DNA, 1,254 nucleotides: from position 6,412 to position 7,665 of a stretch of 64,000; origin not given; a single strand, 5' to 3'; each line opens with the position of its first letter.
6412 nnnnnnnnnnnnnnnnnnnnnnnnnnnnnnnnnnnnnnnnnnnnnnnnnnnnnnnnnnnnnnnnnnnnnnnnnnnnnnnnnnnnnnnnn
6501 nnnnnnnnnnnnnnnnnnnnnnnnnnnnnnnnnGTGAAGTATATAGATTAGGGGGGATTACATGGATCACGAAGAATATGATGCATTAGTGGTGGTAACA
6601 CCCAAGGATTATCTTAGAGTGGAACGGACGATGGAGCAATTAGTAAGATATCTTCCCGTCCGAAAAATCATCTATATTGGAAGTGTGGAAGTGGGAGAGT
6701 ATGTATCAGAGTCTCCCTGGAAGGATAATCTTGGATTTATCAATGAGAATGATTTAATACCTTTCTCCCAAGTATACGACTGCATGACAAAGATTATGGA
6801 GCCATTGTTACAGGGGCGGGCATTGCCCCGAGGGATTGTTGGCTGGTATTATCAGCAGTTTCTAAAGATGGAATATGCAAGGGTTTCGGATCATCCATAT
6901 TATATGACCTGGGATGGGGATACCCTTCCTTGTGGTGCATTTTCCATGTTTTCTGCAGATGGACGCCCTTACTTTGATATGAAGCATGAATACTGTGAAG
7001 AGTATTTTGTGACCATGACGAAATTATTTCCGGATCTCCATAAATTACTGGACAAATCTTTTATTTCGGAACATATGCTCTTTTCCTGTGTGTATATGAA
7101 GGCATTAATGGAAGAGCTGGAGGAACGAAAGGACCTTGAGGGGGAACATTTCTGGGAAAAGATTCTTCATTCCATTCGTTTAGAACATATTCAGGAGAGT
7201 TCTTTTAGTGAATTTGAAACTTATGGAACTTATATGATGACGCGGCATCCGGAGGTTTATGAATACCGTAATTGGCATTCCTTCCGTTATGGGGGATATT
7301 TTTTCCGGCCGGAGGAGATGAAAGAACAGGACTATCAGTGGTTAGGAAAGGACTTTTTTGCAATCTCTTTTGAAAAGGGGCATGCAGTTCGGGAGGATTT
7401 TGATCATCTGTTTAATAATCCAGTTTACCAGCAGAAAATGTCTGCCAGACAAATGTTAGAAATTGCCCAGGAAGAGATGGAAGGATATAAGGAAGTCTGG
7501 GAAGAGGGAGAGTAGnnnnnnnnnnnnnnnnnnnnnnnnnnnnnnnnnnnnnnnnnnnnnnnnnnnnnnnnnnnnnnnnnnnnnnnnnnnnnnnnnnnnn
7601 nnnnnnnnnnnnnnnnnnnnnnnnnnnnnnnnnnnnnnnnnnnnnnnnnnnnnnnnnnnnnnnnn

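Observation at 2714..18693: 16-gene glycan/phospho-sugar operon with no export, polymerase or priming gene: candidate cytoplasmic protein (flagellin?) glycosylation system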

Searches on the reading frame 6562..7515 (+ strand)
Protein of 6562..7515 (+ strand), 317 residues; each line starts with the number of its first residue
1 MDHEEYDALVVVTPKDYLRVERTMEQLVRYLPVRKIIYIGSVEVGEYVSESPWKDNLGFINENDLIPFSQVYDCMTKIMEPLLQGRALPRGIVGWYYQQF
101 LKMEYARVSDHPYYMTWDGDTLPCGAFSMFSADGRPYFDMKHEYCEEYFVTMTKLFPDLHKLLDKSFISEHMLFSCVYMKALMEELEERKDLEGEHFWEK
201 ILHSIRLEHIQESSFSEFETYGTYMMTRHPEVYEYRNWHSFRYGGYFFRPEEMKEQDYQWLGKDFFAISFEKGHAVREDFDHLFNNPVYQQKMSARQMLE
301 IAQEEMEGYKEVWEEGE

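Call 5: search_protein_families(library=pfam, proteins=[window:6562-7515:+], max_evalue=0.01)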
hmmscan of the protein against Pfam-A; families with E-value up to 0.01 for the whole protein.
window:6562-7515:+ (317 aa): 1 family
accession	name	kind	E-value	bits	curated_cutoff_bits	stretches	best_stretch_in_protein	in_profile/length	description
PF20102.4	DUF6492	-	1.1e-06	28.4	22.9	1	90-234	83-219/291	Family of unknown function (DUF6492)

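Call 10: search_protein_families(library=ncbifam, proteins=[window:6562-7515:+], max_evalue=0.001)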
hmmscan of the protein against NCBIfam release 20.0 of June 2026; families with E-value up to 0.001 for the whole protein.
window:6562-7515:+ (317 aa): 0 families

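Call 19: search_protein_families(library=pfam, proteins=[window:6562-7515:+], max_evalue=5)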
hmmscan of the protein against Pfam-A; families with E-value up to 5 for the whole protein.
window:6562-7515:+ (317 aa): 3 families
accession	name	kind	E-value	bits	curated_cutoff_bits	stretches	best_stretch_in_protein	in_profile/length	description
PF20102.4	DUF6492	-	1.1e-06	28.4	22.9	1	90-234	83-219/291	Family of unknown function (DUF6492)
PF13080.11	DUF3926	-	0.02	15.5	26.4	1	291-309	13-29/43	Protein of unknown function (DUF3926)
PF03172.18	HSR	-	0.075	13.6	24.9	1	151-176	19-44/99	HSR domain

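Call 57: find_homologous_proteins(query=window:6562-7515:+, max_evalue=0.00001)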
Query window:6562-7515:+ (317 aa): 797 proteins with E <= 0.00001 among 1132 candidates; the best 120 are listed.
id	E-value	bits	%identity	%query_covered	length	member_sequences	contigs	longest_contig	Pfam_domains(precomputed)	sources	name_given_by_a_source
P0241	5.2e-218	741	100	100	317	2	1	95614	PF20102.5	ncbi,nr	ncbi:MAG: DUF6492 family protein [Lachnospiraceae bacterium]|nr:DUF6492 family protein [Lachnospirac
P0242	1.3e-152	526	70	100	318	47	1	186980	-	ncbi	ncbi:MAG: hypothetical protein ACI4AQ_10500 [Lachnospiraceae bacterium]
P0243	9.1e-152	523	69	100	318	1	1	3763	PF20102.5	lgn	-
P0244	1.1e-148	513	67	100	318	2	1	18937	PF20102.5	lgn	-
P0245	2.9e-147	508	67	98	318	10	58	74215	PF20102.5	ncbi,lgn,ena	-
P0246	3.4e-147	508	67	100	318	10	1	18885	-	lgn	-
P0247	3.7e-147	508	67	99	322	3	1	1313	PF20102.5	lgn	-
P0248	6.9e-147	507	68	98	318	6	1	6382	-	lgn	-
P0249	2.6e-145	502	67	98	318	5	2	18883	-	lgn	-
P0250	7.0e-145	500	67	98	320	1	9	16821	PF20102.5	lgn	-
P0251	1.6e-143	496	66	98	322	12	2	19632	PF20102.5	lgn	-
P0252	2.5e-143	495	65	99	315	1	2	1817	PF20102.5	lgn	-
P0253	2.0e-142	492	64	95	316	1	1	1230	PF20102.5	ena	-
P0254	2.4e-142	492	64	95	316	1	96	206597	PF20102.5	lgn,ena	-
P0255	6.0e-142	491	65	99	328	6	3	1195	PF20102.5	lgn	-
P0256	6.8e-142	491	64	95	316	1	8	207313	PF20102.5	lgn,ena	-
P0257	7.3e-142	490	64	95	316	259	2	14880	PF20102.5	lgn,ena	-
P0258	1.3e-141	490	64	95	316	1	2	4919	PF20102.5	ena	-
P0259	1.9e-141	489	63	99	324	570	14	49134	PF20102.5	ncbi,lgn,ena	-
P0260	5.3e-141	488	63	100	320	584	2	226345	PF20102.5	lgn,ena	-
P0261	1.4e-140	486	64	95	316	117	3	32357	PF20102.5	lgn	-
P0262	1.5e-138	479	63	95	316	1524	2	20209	PF20102.5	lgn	-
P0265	3.5e-136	472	62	99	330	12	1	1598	PF20102.5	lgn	-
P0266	6.2e-122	425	58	98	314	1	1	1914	PF20102.5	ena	-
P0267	3.8e-120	419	58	98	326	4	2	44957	PF20102.5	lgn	-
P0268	9.1e-120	418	57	98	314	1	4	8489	PF20102.5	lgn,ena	-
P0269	2.6e-119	416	58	98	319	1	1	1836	PF20102.5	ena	-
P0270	2.9e-119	416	57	98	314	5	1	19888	PF20102.5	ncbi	-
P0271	3.0e-119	416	56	98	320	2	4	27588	PF20102.5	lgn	-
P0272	3.7e-119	416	56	98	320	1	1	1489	PF20102.5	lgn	-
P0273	6.6e-119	415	57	98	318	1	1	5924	PF20102.5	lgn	-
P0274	7.7e-119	415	63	86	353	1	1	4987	PF20102.5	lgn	-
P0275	9.3e-119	414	57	97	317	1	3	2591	PF20102.5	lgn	-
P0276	1.1e-118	414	56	99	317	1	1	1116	PF20102.5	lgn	-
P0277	1.7e-118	414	56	99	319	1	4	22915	PF20102.5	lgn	-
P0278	1.9e-118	413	57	98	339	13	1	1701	PF20102.5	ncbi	-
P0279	4.1e-118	412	55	98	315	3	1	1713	PF20102.5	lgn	-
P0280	4.4e-118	412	56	97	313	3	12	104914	PF20102.5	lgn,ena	-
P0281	5.5e-118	412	57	98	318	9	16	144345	PF20102.5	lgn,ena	-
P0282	7.9e-118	411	57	98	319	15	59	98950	PF20102.5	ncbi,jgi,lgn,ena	-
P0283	1.4e-117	411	56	98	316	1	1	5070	PF20102.5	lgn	-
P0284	2.4e-117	410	56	99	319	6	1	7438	PF20102.5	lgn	-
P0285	3.8e-117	409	57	99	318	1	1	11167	PF20102.5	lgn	-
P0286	4.6e-117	409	58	98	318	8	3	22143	PF20102.5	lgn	-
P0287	6.6e-117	408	57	97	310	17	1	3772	PF20102.5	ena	-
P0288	7.5e-117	408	56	98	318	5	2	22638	PF20102.5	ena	-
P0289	9.4e-117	408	56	99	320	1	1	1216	PF20102.5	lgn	-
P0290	1.0e-116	408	56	98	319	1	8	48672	PF20102.5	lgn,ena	-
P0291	1.3e-116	407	57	98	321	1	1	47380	PF20102.5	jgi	-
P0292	1.3e-116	407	54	98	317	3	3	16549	PF20102.5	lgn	-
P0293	1.8e-116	407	55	99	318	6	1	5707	PF20102.5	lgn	-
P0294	2.1e-116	407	57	98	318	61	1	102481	PF20102.5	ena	-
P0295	2.3e-116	407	57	98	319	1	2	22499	PF20102.5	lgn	-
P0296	2.6e-116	406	57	98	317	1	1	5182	PF20102.5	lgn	-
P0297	2.6e-116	406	56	99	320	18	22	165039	PF20102.5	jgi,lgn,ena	-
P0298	3.0e-116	406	56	98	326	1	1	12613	PF20102.5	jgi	-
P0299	4.4e-116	406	56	98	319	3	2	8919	PF20102.5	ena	-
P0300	5.0e-116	405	57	98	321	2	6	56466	PF20102.5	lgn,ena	-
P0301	5.2e-116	405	54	97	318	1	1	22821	PF20102.5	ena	-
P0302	1.1e-115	404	54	99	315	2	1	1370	PF20102.5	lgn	-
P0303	1.2e-115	404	56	98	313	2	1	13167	PF20102.5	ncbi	-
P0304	1.3e-115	404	57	98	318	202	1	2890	PF20102.5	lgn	-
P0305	1.5e-115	404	55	99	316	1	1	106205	PF20102.5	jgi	-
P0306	2.1e-115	403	58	98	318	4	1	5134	PF20102.5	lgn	-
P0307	2.5e-115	403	56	99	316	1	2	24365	PF20102.5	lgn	-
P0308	5.5e-115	402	56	97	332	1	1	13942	PF20102.5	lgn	-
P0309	6.8e-115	402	55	98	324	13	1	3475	PF20102.5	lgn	-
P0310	7.1e-115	402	56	97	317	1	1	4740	PF20102.5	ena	-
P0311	8.3e-115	401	55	98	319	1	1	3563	PF20102.5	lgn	-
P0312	8.6e-115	401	54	98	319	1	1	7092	PF20102.5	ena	-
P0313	2.1e-114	400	55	98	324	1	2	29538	PF20102.5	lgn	-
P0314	2.6e-114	400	55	97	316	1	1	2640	PF20102.5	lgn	-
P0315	2.9e-114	400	56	97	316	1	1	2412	PF20102.5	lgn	-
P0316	3.1e-114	400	54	97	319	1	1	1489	PF20102.5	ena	-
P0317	3.6e-114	399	55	98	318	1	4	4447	PF20102.5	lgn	-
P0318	4.0e-114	399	58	96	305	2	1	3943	PF20102.5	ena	-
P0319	4.5e-114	399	53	99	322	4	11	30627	PF20102.5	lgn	-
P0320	5.3e-114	399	55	97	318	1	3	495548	PF20102.5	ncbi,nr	ncbi:MAG: DUF6492 family protein [Lachnoclostridium sp.]|nr:DUF6492 family protein [Lachnospira sp.]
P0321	5.7e-114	399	55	98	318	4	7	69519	PF20102.5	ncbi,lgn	-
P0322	6.4e-114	399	53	97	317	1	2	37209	PF20102.5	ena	-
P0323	8.1e-114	398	54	98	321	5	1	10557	PF20102.5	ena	-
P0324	8.6e-114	398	54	99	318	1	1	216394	PF20102.5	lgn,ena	-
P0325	1.0e-113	398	53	98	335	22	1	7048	PF20102.5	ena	-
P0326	1.0e-113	398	54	98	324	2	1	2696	PF20102.5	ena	-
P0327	1.2e-113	398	52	97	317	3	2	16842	PF20102.5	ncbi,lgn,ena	-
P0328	1.4e-113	397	55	99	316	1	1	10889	PF20102.5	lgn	-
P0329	1.6e-113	397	54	98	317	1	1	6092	PF20102.5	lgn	-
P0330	1.9e-113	397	55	97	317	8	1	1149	PF20102.5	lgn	-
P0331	3.2e-113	396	55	98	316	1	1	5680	PF20102.5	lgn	-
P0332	6.2e-113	395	55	97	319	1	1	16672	PF20102.5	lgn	-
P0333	7.6e-113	395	55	97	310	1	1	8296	PF20102.5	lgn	-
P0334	9.5e-113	395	54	99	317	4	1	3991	PF20102.5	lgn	-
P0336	1.5e-112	394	53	98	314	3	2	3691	PF20102.5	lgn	-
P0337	1.5e-112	394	53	97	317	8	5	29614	PF20102.5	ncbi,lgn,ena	-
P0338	2.8e-112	393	55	98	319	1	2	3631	PF20102.5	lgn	-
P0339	3.9e-112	393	54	98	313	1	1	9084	PF20102.5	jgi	-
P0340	4.7e-112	392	54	98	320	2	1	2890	PF20102.5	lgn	-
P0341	8.5e-112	392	54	98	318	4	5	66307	PF20102.5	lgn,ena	-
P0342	1.0e-111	391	56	97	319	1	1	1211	PF20102.5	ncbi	-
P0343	1.1e-111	391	54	97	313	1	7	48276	PF20102.5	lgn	-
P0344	1.5e-111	391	52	98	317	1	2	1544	PF20102.5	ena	-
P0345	1.5e-111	391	55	97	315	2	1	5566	PF20102.5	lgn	-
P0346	2.0e-111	390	53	98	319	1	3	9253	PF20102.5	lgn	-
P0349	5.1e-111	389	53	98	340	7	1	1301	PF20102.5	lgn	-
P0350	5.4e-111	389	53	98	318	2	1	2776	PF20102.5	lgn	-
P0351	6.2e-111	389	52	98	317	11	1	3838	PF20102.5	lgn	-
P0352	9.7e-111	388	55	97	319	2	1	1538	PF20102.5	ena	-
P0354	1.3e-110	388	55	97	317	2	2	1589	PF20102.5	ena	-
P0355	1.3e-110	388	52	99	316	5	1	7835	PF20102.5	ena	-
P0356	1.9e-110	387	53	98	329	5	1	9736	PF20102.5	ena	-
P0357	2.2e-110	387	53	98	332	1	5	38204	PF20102.5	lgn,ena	-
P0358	2.9e-110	387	56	97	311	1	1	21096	PF20102.5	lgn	-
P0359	3.4e-110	386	53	98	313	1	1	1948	PF20102.5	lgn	-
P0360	3.5e-110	386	53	99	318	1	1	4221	PF20102.5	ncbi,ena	-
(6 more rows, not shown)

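Call 61: search_solved_structures(query=A3, max_evalue=1)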
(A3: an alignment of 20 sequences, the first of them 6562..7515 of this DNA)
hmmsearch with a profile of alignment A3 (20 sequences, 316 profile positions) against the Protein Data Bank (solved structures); distinct sequences matched with E-value up to 1: 0.

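Call 62: find_encoding_contigs(protein=P0320, flank=10000, max_places=1)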
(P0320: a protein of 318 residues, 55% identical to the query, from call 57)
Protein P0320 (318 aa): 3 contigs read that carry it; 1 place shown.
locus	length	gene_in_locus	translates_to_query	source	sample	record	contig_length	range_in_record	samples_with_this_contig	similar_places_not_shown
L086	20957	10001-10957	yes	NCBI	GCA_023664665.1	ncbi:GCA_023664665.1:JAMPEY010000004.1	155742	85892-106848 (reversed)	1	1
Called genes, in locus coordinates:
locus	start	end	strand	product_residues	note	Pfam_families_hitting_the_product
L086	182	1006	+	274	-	PF00669:Flagellin_N, PF00700:Flagellin_C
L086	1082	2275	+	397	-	PF13524:Glyco_trans_1_2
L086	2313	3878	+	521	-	PF01973:MptE-like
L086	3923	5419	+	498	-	PF26154:DUF8042 (weak), PF01973:MptE-like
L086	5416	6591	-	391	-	PF13524:Glyco_trans_1_2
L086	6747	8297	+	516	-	PF13692:Glyco_trans_1_4 (weak)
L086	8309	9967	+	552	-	PF00535:Glycos_transf_2, PF13641:Glyco_tranf_2_3, PF07021:MetW, PF13489:Methyltransf_23, PF08241:Methyltransf_11, PF08242:Methyltransf_12, PF13649:Methyltransf_25, PF13847:Methyltransf_31, +1 more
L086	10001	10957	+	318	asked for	PF20102:DUF6492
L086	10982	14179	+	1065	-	PF00535:Glycos_transf_2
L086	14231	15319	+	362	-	-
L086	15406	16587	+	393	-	PF01041:DegT_DnrJ_EryC1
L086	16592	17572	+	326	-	PF00106:adh_short, PF01073:3Beta_HSD, PF01370:Epimerase, PF02719:Polysacc_synt_2, PF04321:RmlD_sub_bind, PF07993:NAD_binding_4, PF13460:NAD_binding_10, PF16363:GDP_Man_Dehyd, +1 more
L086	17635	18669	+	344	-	PF00571:CBS (faint), PF00483:NTP_transferase, PF12804:NTP_transf_3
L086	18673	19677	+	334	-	PF01408:GFO_IDH_MocA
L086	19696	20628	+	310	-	PF01408:GFO_IDH_MocA, PF22725:GFO_IDH_MocA_C3 (weak)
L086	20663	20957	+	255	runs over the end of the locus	PF02348:CTP_transf_3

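Call 63: find_encoding_contigs(protein=P0254, flank=10000, max_places=1)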
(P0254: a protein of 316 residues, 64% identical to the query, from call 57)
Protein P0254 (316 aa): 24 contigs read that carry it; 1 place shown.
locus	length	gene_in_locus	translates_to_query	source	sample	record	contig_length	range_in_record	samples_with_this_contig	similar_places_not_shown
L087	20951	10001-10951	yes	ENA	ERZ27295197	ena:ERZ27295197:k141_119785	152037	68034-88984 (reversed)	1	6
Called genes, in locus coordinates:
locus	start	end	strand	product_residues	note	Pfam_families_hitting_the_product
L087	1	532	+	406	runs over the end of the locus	PF00535:Glycos_transf_2, PF10111:Glyco_tranf_2_2, PF13641:Glyco_tranf_2_3, PF22674:C2185-like_N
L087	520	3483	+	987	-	PF00535:Glycos_transf_2, PF13641:Glyco_tranf_2_3 (weak), PF22674:C2185-like_N, PF13489:Methyltransf_23, PF13847:Methyltransf_31, PF08241:Methyltransf_11, PF08242:Methyltransf_12, PF13649:Methyltransf_25, +2 more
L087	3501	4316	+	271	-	PF04055:Radical_SAM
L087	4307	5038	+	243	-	PF02348:CTP_transf_3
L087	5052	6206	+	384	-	-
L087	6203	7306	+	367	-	PF02350:Epimerase_2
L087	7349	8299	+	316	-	-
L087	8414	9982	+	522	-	-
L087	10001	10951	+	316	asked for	PF20102:DUF6492 (weak)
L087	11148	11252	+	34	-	PF02463:SMC_N (weak), PF13175:AAA_15 (weak), PF13476:AAA_23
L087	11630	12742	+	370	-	PF13524:Glyco_trans_1_2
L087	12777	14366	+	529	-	PF09820:AAA-ATPase_like, PF08011:PDDEXK_9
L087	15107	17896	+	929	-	PF24883:NPHP3_N (faint), PF05729:NACHT, PF13576:Pentapeptide_3 (faint), PF13599:Pentapeptide_4, PF00805:Pentapeptide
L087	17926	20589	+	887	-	-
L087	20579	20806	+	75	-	-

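Call 65: predict_structure(alignment_id=A3)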
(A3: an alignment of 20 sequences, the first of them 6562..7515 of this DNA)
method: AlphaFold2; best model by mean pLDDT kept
length: 317 residues; sequences in the alignment: 20
mean_pLDDT: 81.0   pTM: 0.82
mean pLDDT of the five models: 81.0, 78.9, 76.5, 74.0, 71.9
residues with pLDDT >= 90: 112; 70-90: 130; 50-70: 62; < 50: 13
segments of 3 or more residues with pLDDT < 50: 307-317
pLDDT, mean of each block of 10 residues (from residue 1): 77 87 86 91 97 95 97 95 89 90 94 79 84 85 73 82 61 90 96 96 90 79 88 82 67 78 78 62 68 62 50 33
secondary structure, 60 per line:
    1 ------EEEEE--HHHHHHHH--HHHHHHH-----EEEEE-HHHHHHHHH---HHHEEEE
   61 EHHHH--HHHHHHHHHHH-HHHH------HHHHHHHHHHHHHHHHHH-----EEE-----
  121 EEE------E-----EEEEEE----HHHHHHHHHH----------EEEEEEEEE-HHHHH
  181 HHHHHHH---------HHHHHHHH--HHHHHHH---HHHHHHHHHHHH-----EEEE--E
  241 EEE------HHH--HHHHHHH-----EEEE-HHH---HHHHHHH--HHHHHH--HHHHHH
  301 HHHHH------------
elements in order: E7-11 H14-21 H24-30 E36-40 H42-50 E57-61 H62-65 H68-78 H80-83 H90-107 E113-115 E121-123 E136-141 H146-155 E166-174 H176-187 H197-204 H207-213 H217-228 E234-237 E240-243 H255-261 E267-270 H278-284 H287-292 H295-305

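Call 67: fold_search(model_id=the predicted structure, library=pdb)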
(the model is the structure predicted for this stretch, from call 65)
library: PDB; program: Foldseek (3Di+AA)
matches with E <= 10: 777; with E <= 0.001: 1
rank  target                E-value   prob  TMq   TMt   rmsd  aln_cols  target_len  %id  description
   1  8j2n_B                1.6e-06  1.00  0.51  0.60   5.8       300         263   11  Exopolysaccharide phosphotransferase CpsY in Mycobacterium tuberculosis (released 2024-04-17)
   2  4ueg_A                1.8e-03  0.96  0.33  0.41  12.7       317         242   10  Crystal structure of human glycogenin-2 catalytic domain (released 2014-12-24)
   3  7s05_A                2.0e-03  1.00  0.41  0.31   6.6       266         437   10  Cryo-EM structure of human GlcNAc-1-phosphotransferase A2B2 subcomplex (released 2022-03-30)
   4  8cvz_I                3.6e-03  0.99  0.41  0.47   7.2       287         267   10  Human glycogenin-1 and glycogen synthase-1 complex in the apo ordered state (released 2022-07-13)
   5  1ll3                  3.9e-03  1.00  0.43  0.50   7.4       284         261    8  Crystal Structure of Rabbit Muscle Glycogenin (released 2002-05-15)
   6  3q4s                  4.4e-03  0.99  0.42  0.51   7.0       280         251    9  Crystal Structure of Human Glycogenin-1 (GYG1), apo form (released 2011-02-09)
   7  4ueg_B                4.4e-03  0.97  0.38  0.46   8.8       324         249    9  Crystal structure of human glycogenin-2 catalytic domain (released 2014-12-24)
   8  7zkc_A                5.2e-03  0.98  0.44  0.49   8.9       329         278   12  Catalytic domain of UDP-Glucose Glycoprotein Glucosyltransferase from Chaetomium thermophilum (apo form) (released 2022-04-20)
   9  1zcu                  5.9e-03  0.99  0.41  0.49   7.3       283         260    9  apo form of the 162S mutant of glycogenin (released 2005-04-26)
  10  1zct_A                7.1e-03  0.99  0.42  0.49   7.4       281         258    8  structure of glycogenin truncated at residue 270 in a complex with UDP (released 2005-04-26)
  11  3u2w_A                7.5e-03  0.96  0.37  0.43   8.6       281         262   10  Crystal Structure of Human Glycogenin-1 (GYG1) complexed with manganese and glucose or a glucal species (released 2011-11-02)
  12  3rmw                  1.0e-02  0.96  0.39  0.47   9.5       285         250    9  Crystal Structure of Human Glycogenin-1 (GYG1) T83M mutant complexed with manganese and UDP-glucose (released 2011-05-11)
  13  3v8z                  1.1e-02  0.97  0.40  0.48   7.6       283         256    8  Structure of apo-glycogenin truncated at residue 270 complexed with UDP (released 2012-01-25)
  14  1zcy                  1.2e-02  0.98  0.42  0.50   7.4       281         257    8  apo form of a mutant of glycogenin in which Asp159 is replaced by Ser (released 2005-04-26)
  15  1zcv                  1.2e-02  0.98  0.41  0.49   7.5       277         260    8  apo form of a mutant of glycogenin in which Asp159 is replaced by Asn (released 2005-04-26)
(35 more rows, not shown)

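Call 74: find_encoding_contigs(protein=P0241, flank=10000, max_places=2)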
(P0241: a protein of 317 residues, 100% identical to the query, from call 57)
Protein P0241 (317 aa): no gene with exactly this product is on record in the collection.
